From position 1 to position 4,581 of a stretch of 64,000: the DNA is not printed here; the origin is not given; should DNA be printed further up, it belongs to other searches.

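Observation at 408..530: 123-nt TIR-bounded miniature element sitting in frame inside the giant glucan-synthase gene (copy 1)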

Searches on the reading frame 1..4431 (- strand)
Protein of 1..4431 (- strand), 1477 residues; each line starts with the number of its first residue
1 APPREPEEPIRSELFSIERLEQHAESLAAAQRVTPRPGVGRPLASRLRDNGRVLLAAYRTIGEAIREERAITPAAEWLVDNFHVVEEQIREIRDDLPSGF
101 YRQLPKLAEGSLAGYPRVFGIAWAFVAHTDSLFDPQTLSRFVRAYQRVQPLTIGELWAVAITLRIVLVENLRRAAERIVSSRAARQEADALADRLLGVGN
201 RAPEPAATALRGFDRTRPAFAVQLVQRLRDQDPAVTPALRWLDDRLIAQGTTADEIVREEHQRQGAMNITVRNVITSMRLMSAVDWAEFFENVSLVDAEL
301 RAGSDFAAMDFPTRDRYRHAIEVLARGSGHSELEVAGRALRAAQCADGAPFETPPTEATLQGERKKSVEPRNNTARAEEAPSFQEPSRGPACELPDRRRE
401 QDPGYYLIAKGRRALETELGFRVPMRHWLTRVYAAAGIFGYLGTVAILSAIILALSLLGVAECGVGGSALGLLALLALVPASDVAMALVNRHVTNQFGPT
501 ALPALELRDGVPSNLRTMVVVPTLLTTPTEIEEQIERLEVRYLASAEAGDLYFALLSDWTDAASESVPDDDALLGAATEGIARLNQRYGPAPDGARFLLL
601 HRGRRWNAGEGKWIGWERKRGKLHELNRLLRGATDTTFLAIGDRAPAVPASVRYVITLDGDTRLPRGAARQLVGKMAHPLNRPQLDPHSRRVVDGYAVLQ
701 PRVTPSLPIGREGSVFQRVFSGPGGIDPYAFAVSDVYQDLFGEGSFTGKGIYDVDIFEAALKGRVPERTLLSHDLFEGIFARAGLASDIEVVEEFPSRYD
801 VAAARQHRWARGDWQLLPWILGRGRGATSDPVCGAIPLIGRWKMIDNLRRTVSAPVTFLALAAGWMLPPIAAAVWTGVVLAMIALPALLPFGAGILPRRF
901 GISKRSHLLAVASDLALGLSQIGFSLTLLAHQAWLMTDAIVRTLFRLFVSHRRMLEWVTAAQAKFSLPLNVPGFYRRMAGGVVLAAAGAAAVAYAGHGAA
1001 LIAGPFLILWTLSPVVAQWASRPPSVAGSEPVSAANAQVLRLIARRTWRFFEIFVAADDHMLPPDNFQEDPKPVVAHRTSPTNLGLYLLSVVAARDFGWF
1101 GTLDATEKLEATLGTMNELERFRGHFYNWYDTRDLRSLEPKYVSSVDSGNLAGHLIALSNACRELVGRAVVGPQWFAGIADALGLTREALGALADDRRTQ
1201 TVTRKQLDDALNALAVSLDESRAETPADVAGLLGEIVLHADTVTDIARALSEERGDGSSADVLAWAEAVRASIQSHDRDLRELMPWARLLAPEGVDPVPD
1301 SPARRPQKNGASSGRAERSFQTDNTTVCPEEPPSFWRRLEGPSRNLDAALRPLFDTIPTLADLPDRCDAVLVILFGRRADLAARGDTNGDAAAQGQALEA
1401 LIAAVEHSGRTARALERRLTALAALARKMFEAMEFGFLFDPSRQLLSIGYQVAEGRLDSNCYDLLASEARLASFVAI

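Call 13: find_homologous_proteins(query=window:1-4431:-)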
Query window:1-4431:- (1477 aa): 1503 proteins with E <= 0.001 among 8000 candidates; the best 120 are listed.
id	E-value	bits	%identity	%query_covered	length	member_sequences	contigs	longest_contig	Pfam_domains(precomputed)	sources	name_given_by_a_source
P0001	0.0e+0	2441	77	100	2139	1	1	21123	PF10091.16,PF06165.19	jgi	jgi:cyclic beta-1,2-glucan synthetase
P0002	0.0e+0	2280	74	100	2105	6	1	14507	PF10091.16,PF06165.19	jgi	-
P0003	0.0e+0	2077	67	100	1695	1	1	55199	PF10091.16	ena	-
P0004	0.0e+0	2057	66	99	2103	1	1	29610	PF10091.16,PF06165.19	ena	-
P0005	0.0e+0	2020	64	100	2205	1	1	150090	PF10091.16,PF06165.19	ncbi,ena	-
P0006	0.0e+0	2017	66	100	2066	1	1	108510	PF10091.16,PF06165.19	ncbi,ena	-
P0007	0.0e+0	2007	66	100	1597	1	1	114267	PF10091.16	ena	-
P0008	0.0e+0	1990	65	100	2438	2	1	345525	PF10091.16,PF06165.19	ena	-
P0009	0.0e+0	1973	63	100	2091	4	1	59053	PF10091.16,PF06165.19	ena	-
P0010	0.0e+0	1971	63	100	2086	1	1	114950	PF10091.16,PF06165.19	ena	-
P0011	0.0e+0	1965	64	100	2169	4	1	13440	PF10091.16,PF06165.19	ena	-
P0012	0.0e+0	1964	64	100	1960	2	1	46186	PF10091.16,PF06165.19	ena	-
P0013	0.0e+0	1962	63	100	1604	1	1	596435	PF10091.16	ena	-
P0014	0.0e+0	1949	66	95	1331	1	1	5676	-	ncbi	ncbi:MAG: glycosyl transferase, partial [Candidatus Binataceae bacterium]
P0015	0.0e+0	1938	63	100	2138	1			PF10091.16,PF06165.19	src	-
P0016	0.0e+0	1919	64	100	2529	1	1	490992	PF10091.16,PF06165.19,PF17167.11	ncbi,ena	-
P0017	0.0e+0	1910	62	100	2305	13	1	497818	PF10091.16,PF06165.19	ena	-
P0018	0.0e+0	1908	61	100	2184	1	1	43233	PF10091.16,PF06165.19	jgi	jgi:cyclic beta-1,2-glucan synthetase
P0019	0.0e+0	1880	65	87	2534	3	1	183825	PF10091.16,PF06165.19,PF17167.11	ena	-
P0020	0.0e+0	1877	65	88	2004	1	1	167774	PF10091.16,PF06165.19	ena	-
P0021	0.0e+0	1871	66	87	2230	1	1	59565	PF10091.16,PF06165.19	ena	-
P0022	0.0e+0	1871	62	100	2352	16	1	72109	PF10091.16,PF06165.19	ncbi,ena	-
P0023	0.0e+0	1870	61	100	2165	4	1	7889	PF10091.16,PF06165.19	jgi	-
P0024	0.0e+0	1867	62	100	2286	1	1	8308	PF10091.16,PF06165.19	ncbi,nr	ncbi:MAG: glucoamylase family protein, partial [Deltaproteobacteria bacterium]|nr:glucoamylase famil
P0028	0.0e+0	1839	65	87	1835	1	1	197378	PF10091.16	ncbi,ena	-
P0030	0.0e+0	1832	60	100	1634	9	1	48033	PF10091.16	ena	-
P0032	0.0e+0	1832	60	100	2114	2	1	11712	PF10091.16,PF06165.19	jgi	jgi:cyclic beta-1,2-glucan synthetase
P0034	0.0e+0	1824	60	100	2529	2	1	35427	PF10091.16,PF06165.19,PF17167.11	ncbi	ncbi:MAG: GH36-type glycosyl hydrolase domain-containing protein, partial [Acidobacteriota bacterium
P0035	0.0e+0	1823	60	100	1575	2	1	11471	PF10091.16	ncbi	ncbi:MAG TPA: glucoamylase family protein, partial [Candidatus Binatia bacterium]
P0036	0.0e+0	1816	59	100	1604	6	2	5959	PF10091.16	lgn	-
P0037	0.0e+0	1816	64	87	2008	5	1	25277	PF10091.16,PF06165.19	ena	-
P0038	0.0e+0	1813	65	87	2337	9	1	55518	PF10091.16,PF06165.19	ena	-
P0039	0.0e+0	1813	64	86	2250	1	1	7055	PF10091.16,PF13632.13,PF06165.19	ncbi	ncbi:MAG: glucoamylase family protein, partial [Bradyrhizobium sp.]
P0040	0.0e+0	1812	61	97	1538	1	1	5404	PF10091.16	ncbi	ncbi:MAG TPA: glucoamylase family protein, partial [Woeseiaceae bacterium]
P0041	0.0e+0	1812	65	87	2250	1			PF10091.16,PF06165.19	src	-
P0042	0.0e+0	1808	60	100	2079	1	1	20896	PF10091.16,PF06165.19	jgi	jgi:cyclic beta-1,2-glucan synthetase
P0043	0.0e+0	1808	60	100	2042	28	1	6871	PF10091.16,PF06165.19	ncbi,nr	ncbi:MAG TPA: glucoamylase family protein, partial [Candidatus Binatia bacterium]|nr:glucoamylase fa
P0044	0.0e+0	1806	60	100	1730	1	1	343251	PF10091.16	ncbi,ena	-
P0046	0.0e+0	1805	65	87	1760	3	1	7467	PF10091.16,PF06165.19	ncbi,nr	ncbi:MAG TPA: glucoamylase family protein, partial [Burkholderiales bacterium]|nr:glucoamylase famil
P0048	0.0e+0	1802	65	87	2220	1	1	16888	PF10091.16,PF06165.19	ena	-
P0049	0.0e+0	1799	62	88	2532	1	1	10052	PF10091.16,PF06165.19,PF17167.11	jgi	-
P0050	0.0e+0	1797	59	97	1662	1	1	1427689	PF10091.16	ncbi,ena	-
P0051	0.0e+0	1796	64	87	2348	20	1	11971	PF10091.16,PF13632.13,PF06165.19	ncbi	-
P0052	0.0e+0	1795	64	87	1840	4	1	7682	PF10091.16,PF06165.19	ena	-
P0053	0.0e+0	1795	63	87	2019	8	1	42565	PF10091.16,PF06165.19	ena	-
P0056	0.0e+0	1782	63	87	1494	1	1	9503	PF10091.16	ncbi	-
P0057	0.0e+0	1782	63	87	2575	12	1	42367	PF10091.16,PF06165.19,PF17167.11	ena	-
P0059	0.0e+0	1774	63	86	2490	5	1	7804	PF10091.16,PF06165.19,PF17167.11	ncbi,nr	ncbi:MAG TPA: glucoamylase family protein, partial [Candidatus Binataceae bacterium]|nr:glucoamylase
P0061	0.0e+0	1768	58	100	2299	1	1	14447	PF10091.16,PF06165.19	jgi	-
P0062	0.0e+0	1767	59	100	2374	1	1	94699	PF10091.16,PF06165.19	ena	-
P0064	0.0e+0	1763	63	87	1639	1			PF10091.16,PF06165.19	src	-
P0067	0.0e+0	1758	57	100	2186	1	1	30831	PF10091.16,PF13632.13,PF06165.19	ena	-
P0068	0.0e+0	1758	61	88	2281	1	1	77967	PF10091.16,PF06165.19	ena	-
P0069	0.0e+0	1756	58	100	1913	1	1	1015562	PF10091.16,PF06165.19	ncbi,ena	-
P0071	0.0e+0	1752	64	87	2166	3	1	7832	PF10091.16,PF06165.19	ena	-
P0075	0.0e+0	1745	58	100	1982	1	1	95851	PF10091.16,PF06165.19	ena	-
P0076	0.0e+0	1743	60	96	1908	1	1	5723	PF10091.16,PF06165.19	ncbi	ncbi:MAG TPA: glucoamylase family protein, partial [Woeseiaceae bacterium]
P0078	0.0e+0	1740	59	100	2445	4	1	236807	PF10091.16,PF06165.19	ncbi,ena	-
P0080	0.0e+0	1737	57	100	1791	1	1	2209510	PF10091.16,PF06165.19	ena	-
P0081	0.0e+0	1735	57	100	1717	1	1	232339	PF10091.16,PF06165.19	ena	-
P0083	0.0e+0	1732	63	87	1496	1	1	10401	PF10091.16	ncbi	ncbi:MAG: glucoamylase family protein, partial [Burkholderiales bacterium]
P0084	0.0e+0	1731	58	100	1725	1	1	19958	PF10091.16,PF06165.19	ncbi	ncbi:MAG: glucoamylase family protein, partial [Candidatus Acidiferrales bacterium]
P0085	0.0e+0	1729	57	100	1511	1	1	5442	PF10091.16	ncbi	ncbi:MAG: glycosyl transferase, partial [Rhizomicrobium sp.]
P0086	0.0e+0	1729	60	87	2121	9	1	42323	PF10091.16,PF06165.19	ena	-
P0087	0.0e+0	1728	57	100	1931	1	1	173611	PF10091.16,PF06165.19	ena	-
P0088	0.0e+0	1727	58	100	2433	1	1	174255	PF10091.16,PF06165.19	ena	-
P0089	0.0e+0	1727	63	87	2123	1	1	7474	PF10091.16,PF06165.19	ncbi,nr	ncbi:MAG TPA: glucoamylase family protein, partial [Burkholderiales bacterium]|nr:glucoamylase famil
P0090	0.0e+0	1726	57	100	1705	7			PF10091.16,PF06165.19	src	-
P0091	0.0e+0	1726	58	100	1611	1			PF10091.16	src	-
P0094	0.0e+0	1724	57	100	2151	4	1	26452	PF10091.16,PF13632.13,PF06165.19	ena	-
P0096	0.0e+0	1723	57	100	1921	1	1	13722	PF10091.16,PF06165.19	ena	-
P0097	0.0e+0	1723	62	87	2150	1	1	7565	PF10091.16,PF06165.19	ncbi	ncbi:MAG TPA: glucoamylase family protein, partial [Burkholderiales bacterium]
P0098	0.0e+0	1722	63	87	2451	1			PF10091.16,PF06165.19,PF17167.11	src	-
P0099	0.0e+0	1722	58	99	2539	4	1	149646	PF10091.16,PF06165.19,PF17167.11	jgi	jgi:cyclic beta-1,2-glucan synthetase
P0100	0.0e+0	1722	56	100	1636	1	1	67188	PF10091.16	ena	-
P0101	0.0e+0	1722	61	87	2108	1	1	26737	PF10091.16,PF06165.19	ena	-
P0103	0.0e+0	1720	57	100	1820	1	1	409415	PF10091.16,PF06165.19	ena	-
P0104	0.0e+0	1719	57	100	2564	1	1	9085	PF10091.16,PF06165.19,PF17167.11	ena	-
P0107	0.0e+0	1716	62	87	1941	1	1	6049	PF10091.16,PF06165.19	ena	-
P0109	0.0e+0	1714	57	100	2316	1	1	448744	PF10091.16,PF06165.19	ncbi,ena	-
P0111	0.0e+0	1713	58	100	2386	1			PF10091.16,PF06165.19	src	-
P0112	0.0e+0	1712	57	100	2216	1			PF10091.16,PF06165.19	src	-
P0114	0.0e+0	1710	57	100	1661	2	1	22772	PF10091.16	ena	-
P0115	0.0e+0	1710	58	96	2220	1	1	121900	PF10091.16,PF06165.19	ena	-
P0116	0.0e+0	1709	63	87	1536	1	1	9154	PF10091.16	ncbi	-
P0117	0.0e+0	1708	57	100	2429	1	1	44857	PF10091.16,PF06165.19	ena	-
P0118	0.0e+0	1708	56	100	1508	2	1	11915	PF10091.16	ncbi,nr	ncbi:MAG TPA: glucoamylase family protein [Stellaceae bacterium]|nr:glucoamylase family protein [Ste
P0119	0.0e+0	1708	57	100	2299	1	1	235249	PF10091.16,PF06165.19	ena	-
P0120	0.0e+0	1707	60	88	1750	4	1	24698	PF10091.16,PF06165.19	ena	-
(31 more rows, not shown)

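Call 30: find_encoding_contigs(protein=P0001, flank=3000, max_places=2)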
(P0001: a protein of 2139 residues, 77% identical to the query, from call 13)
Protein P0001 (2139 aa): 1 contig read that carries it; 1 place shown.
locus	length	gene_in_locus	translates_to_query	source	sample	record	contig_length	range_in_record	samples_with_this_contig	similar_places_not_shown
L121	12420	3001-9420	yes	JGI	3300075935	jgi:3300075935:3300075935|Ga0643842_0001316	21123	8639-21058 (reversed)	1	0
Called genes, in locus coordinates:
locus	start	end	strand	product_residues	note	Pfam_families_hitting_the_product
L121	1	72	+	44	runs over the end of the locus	?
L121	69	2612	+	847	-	PF00690:Cation_ATPase_N, PF00122:E1-E2_ATPase, PF00702:Hydrolase, PF13246:Cation_ATPase, PF12710:HAD (weak), PF00689:Cation_ATPase_C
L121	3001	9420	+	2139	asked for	PF10091:Glycoamylase, PF06165:GH94_b-supersand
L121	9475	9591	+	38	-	-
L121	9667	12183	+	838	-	PF06165:GH94_b-supersand, PF17167:Glyco_hydro_94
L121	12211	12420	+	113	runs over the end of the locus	-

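Call 31: find_encoding_contigs(protein=P0002, flank=3000, max_places=2)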
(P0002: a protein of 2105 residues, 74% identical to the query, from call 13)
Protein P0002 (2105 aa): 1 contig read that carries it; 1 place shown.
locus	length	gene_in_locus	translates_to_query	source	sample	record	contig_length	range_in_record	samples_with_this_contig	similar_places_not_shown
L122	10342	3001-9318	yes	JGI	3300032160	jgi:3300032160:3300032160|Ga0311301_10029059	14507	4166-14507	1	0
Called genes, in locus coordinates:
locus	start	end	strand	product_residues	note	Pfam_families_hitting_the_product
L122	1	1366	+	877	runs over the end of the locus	PF02384:N6_Mtase, PF07669:Eco57I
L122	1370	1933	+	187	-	-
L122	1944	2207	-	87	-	-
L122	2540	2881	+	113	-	-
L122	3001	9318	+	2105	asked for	PF10091:Glycoamylase, PF06165:GH94_b-supersand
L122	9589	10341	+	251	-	?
